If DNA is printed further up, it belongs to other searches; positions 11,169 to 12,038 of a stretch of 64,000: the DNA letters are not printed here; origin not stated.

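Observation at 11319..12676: Divergent pair: nucleoside 2-deoxyribosyltransferase-like/RHH fusion and a lone GTP cyclohydrolase II homolog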

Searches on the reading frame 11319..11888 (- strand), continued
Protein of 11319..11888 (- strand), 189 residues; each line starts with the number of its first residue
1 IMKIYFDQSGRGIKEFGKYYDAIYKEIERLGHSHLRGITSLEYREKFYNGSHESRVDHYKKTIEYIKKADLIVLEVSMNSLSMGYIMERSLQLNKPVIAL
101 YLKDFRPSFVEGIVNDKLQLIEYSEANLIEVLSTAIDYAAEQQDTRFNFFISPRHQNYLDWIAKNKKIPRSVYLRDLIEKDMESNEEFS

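Call 27: search_protein_families(library=pfam, alignment_id=A1, max_evalue=1)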
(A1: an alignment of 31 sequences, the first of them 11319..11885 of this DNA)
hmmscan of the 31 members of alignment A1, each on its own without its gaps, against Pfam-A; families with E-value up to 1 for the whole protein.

A. member 1, window:11319-11885:- (188 aa): 2 families
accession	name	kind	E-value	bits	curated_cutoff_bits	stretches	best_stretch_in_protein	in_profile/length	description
PF05014.21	Nuc_deoxyrib_tr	-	0.012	16.2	28.8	1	19-111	17-104/117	Nucleoside 2-deoxyribosyltransferase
PF15617.12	C-C_Bond_Lyase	-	0.079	12.5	28.4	1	119-165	47-93/320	C-C_Bond_Lyase of the TIM-Barrel fold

B. families by the number of members that match (of 31 scanned): 35 families (the first 25 are shown)
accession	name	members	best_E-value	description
PF05014.21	Nuc_deoxyrib_tr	25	9e-08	Nucleoside 2-deoxyribosyltransferase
PF13692.12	Glyco_trans_1_4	7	0.068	Glycosyl transferases group 1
PF12651.13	RHH_3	5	0.0012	Ribbon-helix-helix domain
PF05853.18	BKACE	3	0.02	beta-keto acid cleavage enzyme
PF09403.15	FadA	3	0.038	Adhesion protein FadA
PF14278.11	TetR_C_8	2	0.0055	Transcriptional regulator C-terminal region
PF10456.14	BAR_3_WASP_bdg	2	0.011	WASP-binding domain of Sorting nexin protein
PF00534.26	Glycos_transf_1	2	0.02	Glycosyl transferases group 1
PF00772.26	DnaB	1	0.0058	DnaB-like helicase N terminal domain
PF13676.11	TIR_2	1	0.013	TIR domain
PF07405.16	DUF1506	1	0.019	Protein of unknown function (DUF1506)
PF19176.5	DUF5858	1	0.032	Family of unknown function (DUF5858)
PF01261.30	AP_endonuc_2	1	0.034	Xylose isomerase-like TIM barrel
PF19500.6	DUF6035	1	0.034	Domain of unknown function (DUF6035)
PF11056.14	UvsY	1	0.043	Recombination, repair and ssDNA binding protein UvsY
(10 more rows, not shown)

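Call 31: fold_search(model_id=the predicted structure, library=pdb)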
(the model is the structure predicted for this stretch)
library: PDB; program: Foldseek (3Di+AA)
matches with E <= 10: 1341; with E <= 0.001: 83
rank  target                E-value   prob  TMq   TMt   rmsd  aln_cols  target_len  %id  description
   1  9da5_A                6.6e-08  1.00  0.56  0.82   3.4       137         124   23  Crystal structure of human DNPH1 bound to inhibitor 2c (released 2025-02-05)
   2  9s0o_A                6.6e-08  1.00  0.56  0.76   4.5       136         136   24  Crystal structure of DNPH1 bound by compound 6 (released 2025-12-24)
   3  9ia6_A                1.0e-07  1.00  0.57  0.81   4.2       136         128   23  Crystal structure of DNPH1 bound by compound 3. (released 2025-11-12)
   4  4fyi_A                1.5e-07  1.00  0.58  0.85   2.1       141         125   22  Crystal structure of rcl with 6-cyclopentyl-AMP (released 2013-01-02)
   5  4kxl_B                2.2e-07  1.00  0.57  0.83   3.4       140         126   23  Crystal structure of DNPH1 (RCL) with 6-CYCLOPENTYL-AMP (released 2014-02-05)
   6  9i6e_B                2.3e-07  1.00  0.59  0.80   2.7       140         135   21  Crystal structure of DNPH1 bound by compound 5. (released 2025-11-12)
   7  9i57_B                2.3e-07  1.00  0.56  0.74   4.2       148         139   24  Crystal structure of DNPH1 bound by compound 39. (released 2025-11-12)
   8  4kxm_C                2.5e-07  1.00  0.56  0.78   3.2       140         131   22  Crystal structure of DNPH1 (RCL) WITH N6-ISOPENTENYL-AMP (released 2014-02-05)
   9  8rpt_B                2.6e-07  1.00  0.56  0.72   4.0       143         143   23  Crystal structure of human DNPH1 mutant- D80A (released 2024-11-20)
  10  9i9q_D                3.0e-07  1.00  0.56  0.76   5.5       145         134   23  Crystal structure of DNPH1 bound by compound 2. (released 2025-11-12)
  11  4kxl_A                3.2e-07  1.00  0.55  0.74   4.0       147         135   22  Crystal structure of DNPH1 (RCL) with 6-CYCLOPENTYL-AMP (released 2014-02-05)
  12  4fyh_B                3.4e-07  1.00  0.57  0.83   2.6       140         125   23  Crystal structure of rcl with phospho-triciribine (released 2013-01-02)
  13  4fyk_A                3.4e-07  1.00  0.55  0.80   3.8       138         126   23  Crystal structure of rcl with 5'-phiosphorothioate-adenosine (released 2013-01-02)
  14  9i58_B                3.4e-07  1.00  0.56  0.78   3.7       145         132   23  Crystal structure of DNPH1 bound by compound 31. (released 2025-11-12)
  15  9ia6_B                3.6e-07  1.00  0.57  0.79   4.1       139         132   23  Crystal structure of DNPH1 bound by compound 3. (released 2025-11-12)
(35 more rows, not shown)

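Call 36: find_encoding_contigs(protein=P0001, flank=10000, max_places=2)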
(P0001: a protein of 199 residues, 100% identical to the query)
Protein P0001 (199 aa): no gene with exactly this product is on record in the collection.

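Call 46: search_protein_families(library=pfam, proteins=[L064:3059-3943:+, L041:2042-2962:-, L064:2185-3066:+, L073:2122-2793:+, L073:2780-3763:+, L018:3032-3919:-, L019:2875-3861:-, L040:3183-3989:+, L038:2786-3940:+, L026:6135-7076:+], max_evalue=0.001)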
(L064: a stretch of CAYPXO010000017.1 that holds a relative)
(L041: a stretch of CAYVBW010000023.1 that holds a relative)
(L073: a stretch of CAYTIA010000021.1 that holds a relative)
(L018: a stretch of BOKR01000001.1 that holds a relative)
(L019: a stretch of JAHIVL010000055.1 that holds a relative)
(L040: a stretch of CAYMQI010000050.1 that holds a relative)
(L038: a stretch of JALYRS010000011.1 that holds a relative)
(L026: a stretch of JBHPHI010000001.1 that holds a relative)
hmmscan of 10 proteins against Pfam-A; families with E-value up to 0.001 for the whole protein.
L064:3059-3943:+ (294 aa): 3 families
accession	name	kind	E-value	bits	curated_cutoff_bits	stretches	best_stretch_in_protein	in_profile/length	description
PF04055.27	Radical_SAM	-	1.5e-23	84.3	29.5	1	22-173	3-164/166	Radical SAM superfamily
PF13353.11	Fer4_12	-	2.5e-07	31.5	22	1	25-123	14-119/137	4Fe-4S single cluster domain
PF13186.11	SPASM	-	7.9e-05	23.3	21.5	1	239-283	4-52/67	Iron-sulfur cluster-binding domain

L041:2042-2962:- (306 aa): 2 families
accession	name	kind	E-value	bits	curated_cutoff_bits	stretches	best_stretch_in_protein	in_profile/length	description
PF00294.29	PfkB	-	9.6e-40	137.2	25.8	1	7-288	5-299/302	pfkB family carbohydrate kinase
PF08543.17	Phos_pyr_kin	-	1.8e-07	31.2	27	1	162-273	108-226/246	Phosphomethylpyrimidine kinase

L064:2185-3066:+ (293 aa): 1 family
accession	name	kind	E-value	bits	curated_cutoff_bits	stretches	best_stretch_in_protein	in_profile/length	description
PF00294.29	PfkB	-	2.2e-13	50.7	25.8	1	110-270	124-285/302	pfkB family carbohydrate kinase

L073:2122-2793:+ (223 aa): 1 family
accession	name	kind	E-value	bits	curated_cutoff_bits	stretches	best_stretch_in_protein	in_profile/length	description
PF01966.28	HD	-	2.9e-11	44.1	22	1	27-130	2-114/116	HD domain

L073:2780-3763:+ (327 aa): 7 families
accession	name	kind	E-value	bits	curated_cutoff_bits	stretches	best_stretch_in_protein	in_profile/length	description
PF13847.12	Methyltransf_31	-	8.1e-10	39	27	1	63-203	2-114/145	Methyltransferase domain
PF13489.12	Methyltransf_23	-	1.1e-09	38.7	27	1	57-149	13-94/164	Methyltransferase domain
PF07021.18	MetW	-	3e-07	30.7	21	1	66-149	15-88/193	Methionine biosynthesis protein MetW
PF08242.18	Methyltransf_12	-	1.3e-05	26.3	30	1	69-149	1-78/98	Methyltransferase domain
PF13679.12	Methyltransf_32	-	2.6e-05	24.7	27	1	46-110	5-69/143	Methyltransferase domain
PF13649.12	Methyltransf_25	-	5e-05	24.3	27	1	68-148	1-76/97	Methyltransferase domain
PF08241.18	Methyltransf_11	-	0.00023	22.1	21.2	1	69-149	1-73/95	Methyltransferase domain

L018:3032-3919:- (295 aa): 4 families
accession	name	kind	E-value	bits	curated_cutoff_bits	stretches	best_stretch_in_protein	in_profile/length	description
PF08242.18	Methyltransf_12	-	5.7e-06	27.4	30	1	156-237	2-89/98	Methyltransferase domain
PF13649.12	Methyltransf_25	-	1e-05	26.6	27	1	154-233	1-86/97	Methyltransferase domain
PF13489.12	Methyltransf_23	-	2.1e-05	24.8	27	1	152-239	24-107/164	Methyltransferase domain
PF08241.18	Methyltransf_11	-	0.00014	22.8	21.2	1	155-237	1-84/95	Methyltransferase domain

L019:2875-3861:- (328 aa): 1 family
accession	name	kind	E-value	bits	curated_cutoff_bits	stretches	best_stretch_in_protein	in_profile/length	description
PF13489.12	Methyltransf_23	-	1e-06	29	27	1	123-296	19-161/164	Methyltransferase domain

L040:3183-3989:+ (268 aa): 6 families
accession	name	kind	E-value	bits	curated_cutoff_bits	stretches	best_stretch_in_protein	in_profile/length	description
PF08241.18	Methyltransf_11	-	2.4e-18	67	21.2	1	66-164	1-94/95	Methyltransferase domain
PF13649.12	Methyltransf_25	-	1.5e-16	61.3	27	1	65-161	1-97/97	Methyltransferase domain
PF13847.12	Methyltransf_31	-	1.6e-16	60.8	27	1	62-164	4-108/145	Methyltransferase domain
PF01209.24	Ubie_methyltran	-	7.3e-15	55.4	20.1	1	57-167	43-153/233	ubiE/COQ5 methyltransferase family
PF08242.18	Methyltransf_12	-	2.4e-13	51.1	30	1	66-163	1-98/98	Methyltransferase domain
PF13489.12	Methyltransf_23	-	1.8e-12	47.8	27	1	61-223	22-159/164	Methyltransferase domain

L038:2786-3940:+ (384 aa): 2 families
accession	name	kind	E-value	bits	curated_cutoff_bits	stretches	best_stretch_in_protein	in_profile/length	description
PF13649.12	Methyltransf_25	-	8e-06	26.9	27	0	232-276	46-88/97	Methyltransferase domain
PF08241.18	Methyltransf_11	-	2.3e-05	25.4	21.2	0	231-287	43-93/95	Methyltransferase domain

L026:6135-7076:+ (313 aa): 1 family
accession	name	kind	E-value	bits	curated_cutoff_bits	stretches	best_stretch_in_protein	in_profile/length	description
PF00294.29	PfkB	-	2.1e-21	77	25.8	1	14-279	25-297/302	pfkB family carbohydrate kinase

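Call 47: search_protein_families(library=pfam, proteins=[L028:3138-4004:+, L060:3079-3987:+, L074:3486-4004:+, L027:3126-4004:+, L049:2820-3986:-, L085:2987-3961:+, L070:1027-1992:+, L061:3491-3973:+, L076:2036-2521:+, L036:1864-2424:-], max_evalue=0.001)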
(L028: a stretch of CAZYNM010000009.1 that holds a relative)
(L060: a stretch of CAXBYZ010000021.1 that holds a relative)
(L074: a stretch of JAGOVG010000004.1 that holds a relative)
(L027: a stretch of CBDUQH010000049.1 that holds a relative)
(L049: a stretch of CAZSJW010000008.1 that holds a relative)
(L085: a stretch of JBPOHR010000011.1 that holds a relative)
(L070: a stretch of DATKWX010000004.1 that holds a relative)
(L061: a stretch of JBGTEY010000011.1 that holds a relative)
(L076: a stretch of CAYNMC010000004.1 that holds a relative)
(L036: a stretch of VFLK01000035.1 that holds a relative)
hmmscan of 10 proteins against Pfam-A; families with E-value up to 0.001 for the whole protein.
L028:3138-4004:+ (288 aa): 10 families
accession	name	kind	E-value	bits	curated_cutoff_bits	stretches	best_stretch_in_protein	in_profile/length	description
PF08241.18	Methyltransf_11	-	2.9e-20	73.1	21.2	1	68-164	1-95/95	Methyltransferase domain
PF13649.12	Methyltransf_25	-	6.1e-18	65.7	27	1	67-160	1-97/97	Methyltransferase domain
PF13489.12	Methyltransf_23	-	4.7e-15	56.1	27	1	61-221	20-162/164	Methyltransferase domain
PF13847.12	Methyltransf_31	-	3.6e-14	53.1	27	1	64-168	4-113/145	Methyltransferase domain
PF08242.18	Methyltransf_12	-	3.9e-14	53.6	30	1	68-162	1-98/98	Methyltransferase domain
PF02353.26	CMAS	-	2.9e-07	30.5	27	1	50-173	49-173/273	Mycolic acid cyclopropane synthetase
PF05175.20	MTS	-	7.7e-07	29.3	23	1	60-163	30-137/170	Methyltransferase small domain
PF01209.24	Ubie_methyltran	-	9.6e-07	28.8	20.1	1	65-178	49-165/233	ubiE/COQ5 methyltransferase family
PF00398.26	RrnaAD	-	2.9e-05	23.8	24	1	48-124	14-92/263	Ribosomal RNA adenine dimethylase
PF05401.17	NodS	-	0.00097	19.5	24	0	53-137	31-117/201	Nodulation protein S (NodS)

L060:3079-3987:+ (302 aa): 0 families

L074:3486-4004:+ (172 aa): 6 families
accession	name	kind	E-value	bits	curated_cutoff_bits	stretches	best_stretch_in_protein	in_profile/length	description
PF13238.12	AAA_18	-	4.4e-07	30.8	29.4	1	3-127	1-119/128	AAA domain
PF01202.28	SKI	-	5.8e-06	27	22.1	1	9-119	1-105/159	Shikimate kinase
PF13671.12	AAA_33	-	1.5e-05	25.7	27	1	3-135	2-136/143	AAA domain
PF06414.18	Zeta_toxin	-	6.4e-05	22.9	22.3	1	2-123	18-147/199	Zeta toxin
PF00004.35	AAA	-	6.7e-05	23.8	21.2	0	3-32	1-30/131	ATPase family associated with various cellular activities (AAA)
PF08433.16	KTI12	-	0.0005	20.1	22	0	2-79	3-76/271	Chromatin associated protein KTI12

L027:3126-4004:+ (292 aa): 4 families
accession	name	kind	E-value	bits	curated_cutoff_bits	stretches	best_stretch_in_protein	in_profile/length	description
PF13649.12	Methyltransf_25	-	6.8e-11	43.1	27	1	103-204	1-97/97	Methyltransferase domain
PF08241.18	Methyltransf_11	-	3e-09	37.8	21.2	1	104-208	1-95/95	Methyltransferase domain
PF13489.12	Methyltransf_23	-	6e-07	29.8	27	1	96-212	19-120/164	Methyltransferase domain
PF13847.12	Methyltransf_31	-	9.1e-05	22.6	27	1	101-212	5-113/145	Methyltransferase domain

L049:2820-3986:- (388 aa): 0 families

L085:2987-3961:+ (324 aa): 4 families
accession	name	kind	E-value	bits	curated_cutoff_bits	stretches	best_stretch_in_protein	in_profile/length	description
PF13649.12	Methyltransf_25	-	2.8e-08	34.8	27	1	106-156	1-50/97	Methyltransferase domain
PF08242.18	Methyltransf_12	-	1.4e-06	29.4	30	1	109-227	3-98/98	Methyltransferase domain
PF08241.18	Methyltransf_11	-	1.4e-06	29.3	21.2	1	108-227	2-93/95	Methyltransferase domain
PF13489.12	Methyltransf_23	-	0.00022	21.4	27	1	100-225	20-112/164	Methyltransferase domain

L070:1027-1992:+ (321 aa): 3 families
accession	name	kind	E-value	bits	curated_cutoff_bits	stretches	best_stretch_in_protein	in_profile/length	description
PF04055.27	Radical_SAM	-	1.2e-26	94.3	29.5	1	19-169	5-161/166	Radical SAM superfamily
PF13353.11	Fer4_12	-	5.8e-08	33.6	22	1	13-106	6-100/137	4Fe-4S single cluster domain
PF19238.5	Radical_SAM_2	-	3.3e-05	24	26.7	1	92-172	58-136/151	Radical SAM-like domain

L061:3491-3973:+ (160 aa): 6 families
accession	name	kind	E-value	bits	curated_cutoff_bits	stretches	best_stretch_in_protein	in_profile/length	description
PF00383.29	dCMP_cyt_deam_1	-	4e-25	88.1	25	1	4-102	3-102/102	Cytidine and deoxycytidylate deaminase zinc-binding region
PF14437.12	MafB19-deam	-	6.1e-23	81.7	27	1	4-108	2-107/142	MafB19-like deaminase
PF14439.12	Bd3614-deam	-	0.00012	22.5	38.5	1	46-119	28-105/113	Bd3614-like deaminase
PF18750.7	SNAD4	-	0.00017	22.1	27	1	43-91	22-72/130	Secreted Novel AID/APOBEC-like Deaminase 4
PF18771.7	APOBEC3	-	0.00028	21.5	27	1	43-98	21-77/137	APOBEC3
PF18778.7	NAD1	-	0.00032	21.3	27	1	44-90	40-90/175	Novel AID APOBEC clade 1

L076:2036-2521:+ (161 aa): 1 family
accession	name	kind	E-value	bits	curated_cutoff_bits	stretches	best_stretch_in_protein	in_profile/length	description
PF00293.34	NUDIX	-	4.6e-21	75.7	21.1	1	20-146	8-132/134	NUDIX domain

L036:1864-2424:- (186 aa): 0 families

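Call 52: search_protein_representatives(alignment_id=A1)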
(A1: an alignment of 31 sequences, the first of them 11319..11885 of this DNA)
Query: 31 sequences, 190 profile positions. Proteins with E-value up to 0.001 (for the whole library): 1896; up to 1e-10: 912; up to 1e-30: 198. The best 150 are listed.
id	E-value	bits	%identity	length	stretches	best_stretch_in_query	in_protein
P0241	3.1e-80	284.9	-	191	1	1-189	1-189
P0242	5.1e-78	277.7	-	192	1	1-189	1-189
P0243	1.0e-77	276.7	-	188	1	1-183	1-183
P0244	1.3e-73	263.3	-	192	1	1-189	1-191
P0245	7.0e-69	247.9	-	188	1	1-187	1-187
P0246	5.6e-66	238.4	-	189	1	1-183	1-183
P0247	2.5e-62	226.5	-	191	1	1-186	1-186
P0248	1.1e-61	224.4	-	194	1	1-189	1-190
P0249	2.2e-60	220.1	-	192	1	1-189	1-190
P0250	8.4e-60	218.2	-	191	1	1-189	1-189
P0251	1.3e-59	217.6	-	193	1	1-188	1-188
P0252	2.1e-59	216.9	-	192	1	1-188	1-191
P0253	9.2e-59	214.8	-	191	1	1-188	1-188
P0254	2.1e-58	213.7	-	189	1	1-185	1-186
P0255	2.6e-58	213.4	-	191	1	1-189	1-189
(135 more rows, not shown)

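Call 66: search_protein_families(library=padloc, proteins=[window:11319-11885:-, L064:3059-3943:+, L041:2042-2962:-, L073:2122-2793:+, L073:2780-3763:+, L018:3032-3919:-, L019:2875-3861:-, L012:3261-3992:+, L036:1864-2424:-], max_evalue=0.01)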
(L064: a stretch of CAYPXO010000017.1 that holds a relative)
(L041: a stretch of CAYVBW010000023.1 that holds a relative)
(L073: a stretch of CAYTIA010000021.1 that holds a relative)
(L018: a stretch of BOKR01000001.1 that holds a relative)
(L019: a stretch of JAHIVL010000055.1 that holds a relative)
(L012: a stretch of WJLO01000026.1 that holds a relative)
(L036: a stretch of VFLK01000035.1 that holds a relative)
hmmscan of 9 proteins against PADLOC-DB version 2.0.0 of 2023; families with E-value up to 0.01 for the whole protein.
window:11319-11885:- (188 aa): 0 families

L064:3059-3943:+ (294 aa): 3 families
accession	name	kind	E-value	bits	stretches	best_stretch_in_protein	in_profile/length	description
PDLC02904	pVip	-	4.8e-53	178.3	1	15-287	2-261/262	Viperins associated with kinases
PDLC02903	pVip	-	6.4e-50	168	1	18-287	2-256/257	Viperins not associated with kinases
PDLC02905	pVip-kinase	-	5.2e-31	106.4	1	17-259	183-426/474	Viperin-kinase fusion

L041:2042-2962:- (306 aa): 0 families

L073:2122-2793:+ (223 aa): 0 families

L073:2780-3763:+ (327 aa): 1 family
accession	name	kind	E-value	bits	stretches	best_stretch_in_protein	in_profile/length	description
PDLC04134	mad2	-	1.7e-13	48.2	1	29-206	258-408/492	mads_2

L018:3032-3919:- (295 aa): 1 family
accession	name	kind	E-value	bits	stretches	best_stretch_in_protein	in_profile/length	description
PDLC04134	mad2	-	7.7e-07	26.3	1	150-237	291-387/492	mads_2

L019:2875-3861:- (328 aa): 0 families

L012:3261-3992:+ (243 aa): 0 families

L036:1864-2424:- (186 aa): 1 family
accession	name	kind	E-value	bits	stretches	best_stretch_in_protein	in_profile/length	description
PDLC04775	PDC-M69A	-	0.0048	15.4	0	118-175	47-104/113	-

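Call 73: search_solved_structures(query=L064:3059-3943:+, max_evalue=0.001)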
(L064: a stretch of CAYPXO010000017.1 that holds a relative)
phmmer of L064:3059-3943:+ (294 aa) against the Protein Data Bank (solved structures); distinct sequences matched with E-value up to 0.001: 16.
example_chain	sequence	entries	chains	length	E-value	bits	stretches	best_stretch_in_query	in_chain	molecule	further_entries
5vsl_A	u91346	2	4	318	8.3e-23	84.1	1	14-245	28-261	Radical S-adenosyl methionine domain-containing protein 2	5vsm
6q2p_A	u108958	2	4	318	1.3e-22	83.5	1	14-245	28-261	Radical S-adenosyl methionine domain-containing protein 2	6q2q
9dfu_A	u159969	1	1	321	1.3e-20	77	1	15-245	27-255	Radical SAM core domain-containing protein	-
9dfn_A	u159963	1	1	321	2.3e-19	72.8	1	15-245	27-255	Radical SAM core domain-containing protein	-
7n7h_A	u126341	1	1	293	7.9e-19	71.1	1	15-245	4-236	VIPERIN-LIKE ENZYME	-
9dfw_A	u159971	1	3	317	2.7e-16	62.8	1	15-243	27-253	Radical SAM core domain-containing protein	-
9dgw_A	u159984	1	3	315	4.4e-16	62.1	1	15-243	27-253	Radical SAM core domain-containing protein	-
6b4c_A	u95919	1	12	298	5.1e-16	61.9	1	15-243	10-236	Viperin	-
7n7i_A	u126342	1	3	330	6.7e-16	61.5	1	15-243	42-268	Viperin-like enzyme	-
2fb2_A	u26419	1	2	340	2.4e-09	39.9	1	18-184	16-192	Molybdenum cofactor biosynthesis protein A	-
1tv7_A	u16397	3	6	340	3.5e-09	39.4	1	20-184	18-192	Molybdenum cofactor biosynthesis protein A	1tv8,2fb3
6efn_A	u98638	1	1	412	4.2e-08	35.9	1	14-171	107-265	Sporulation killing factor maturation protein SkfB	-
7vob_C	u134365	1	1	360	3.7e-07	32.8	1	25-185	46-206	Cytosylglucuronate decarboxylase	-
7voc_C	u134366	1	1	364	3.8e-07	32.7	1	25-185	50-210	Cytosylglucuronate decarboxylase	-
5wgg_A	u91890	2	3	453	4.8e-07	32.4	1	20-132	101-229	Radical SAM domain protein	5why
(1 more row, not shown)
